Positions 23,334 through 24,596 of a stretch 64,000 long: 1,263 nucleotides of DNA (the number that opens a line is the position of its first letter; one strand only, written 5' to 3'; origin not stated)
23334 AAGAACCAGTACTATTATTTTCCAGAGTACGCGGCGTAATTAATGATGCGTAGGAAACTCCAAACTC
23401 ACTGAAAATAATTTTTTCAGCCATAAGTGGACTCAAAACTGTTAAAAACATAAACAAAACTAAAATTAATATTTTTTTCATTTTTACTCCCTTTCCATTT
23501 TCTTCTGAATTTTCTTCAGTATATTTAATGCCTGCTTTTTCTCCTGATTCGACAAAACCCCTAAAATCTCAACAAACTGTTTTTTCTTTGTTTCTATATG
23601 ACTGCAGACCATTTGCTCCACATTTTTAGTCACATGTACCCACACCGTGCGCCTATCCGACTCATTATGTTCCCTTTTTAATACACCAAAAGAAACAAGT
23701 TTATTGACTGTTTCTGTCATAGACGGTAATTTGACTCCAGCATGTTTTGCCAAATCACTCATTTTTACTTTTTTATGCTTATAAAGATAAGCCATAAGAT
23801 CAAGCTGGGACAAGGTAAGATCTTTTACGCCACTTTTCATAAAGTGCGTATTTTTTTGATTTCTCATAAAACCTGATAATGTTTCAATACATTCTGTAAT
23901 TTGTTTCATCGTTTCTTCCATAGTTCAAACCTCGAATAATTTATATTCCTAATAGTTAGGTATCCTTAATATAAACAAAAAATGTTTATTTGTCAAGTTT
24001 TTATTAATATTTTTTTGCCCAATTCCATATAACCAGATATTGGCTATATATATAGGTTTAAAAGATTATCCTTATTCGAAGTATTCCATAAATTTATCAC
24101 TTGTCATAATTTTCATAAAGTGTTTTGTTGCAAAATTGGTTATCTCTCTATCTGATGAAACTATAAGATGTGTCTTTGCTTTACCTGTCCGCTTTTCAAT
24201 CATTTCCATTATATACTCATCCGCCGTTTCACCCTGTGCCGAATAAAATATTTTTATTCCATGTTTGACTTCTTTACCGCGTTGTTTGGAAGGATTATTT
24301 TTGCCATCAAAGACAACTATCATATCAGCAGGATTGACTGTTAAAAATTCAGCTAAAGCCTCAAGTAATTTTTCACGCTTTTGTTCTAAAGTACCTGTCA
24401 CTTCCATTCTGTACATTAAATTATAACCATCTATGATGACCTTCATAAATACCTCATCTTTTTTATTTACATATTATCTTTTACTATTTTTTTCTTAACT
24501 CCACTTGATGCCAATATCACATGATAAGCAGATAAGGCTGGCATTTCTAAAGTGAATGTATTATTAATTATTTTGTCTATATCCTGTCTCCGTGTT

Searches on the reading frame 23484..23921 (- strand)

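Call 61: search_protein_families(library=pfam, proteins=[window:23484-23921:-], max_evalue=0.00001)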
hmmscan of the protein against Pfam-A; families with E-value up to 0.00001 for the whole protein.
window:23484-23921:- (145 aa): 3 families
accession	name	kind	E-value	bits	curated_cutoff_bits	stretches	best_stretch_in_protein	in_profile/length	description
PF01047.28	MarR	-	1.5e-12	47.6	24.6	1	35-93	1-59/59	MarR family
PF12802.13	MarR_2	-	1.3e-09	38.5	27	1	34-91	2-60/61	MarR family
PF22381.2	Staph_reg_Sar_Rot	-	1.5e-08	35.1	27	1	34-102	11-79/85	Transcriptional regulator SarA/Rot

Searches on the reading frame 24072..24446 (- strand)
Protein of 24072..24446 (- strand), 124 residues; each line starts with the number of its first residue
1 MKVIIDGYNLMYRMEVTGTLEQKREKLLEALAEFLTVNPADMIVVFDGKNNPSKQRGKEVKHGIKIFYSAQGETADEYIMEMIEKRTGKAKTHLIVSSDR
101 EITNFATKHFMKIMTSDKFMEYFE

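Call 61: search_protein_families(library=pfam, proteins=[window:24072-24446:-], max_evalue=0.00001)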
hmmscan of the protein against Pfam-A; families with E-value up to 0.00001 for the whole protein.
window:24072-24446:- (124 aa): 1 family
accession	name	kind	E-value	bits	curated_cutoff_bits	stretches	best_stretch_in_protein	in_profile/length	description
PF05991.17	NYN_YacP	-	7e-23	81.9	24.6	1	3-121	1-125/166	YacP-like NYN domain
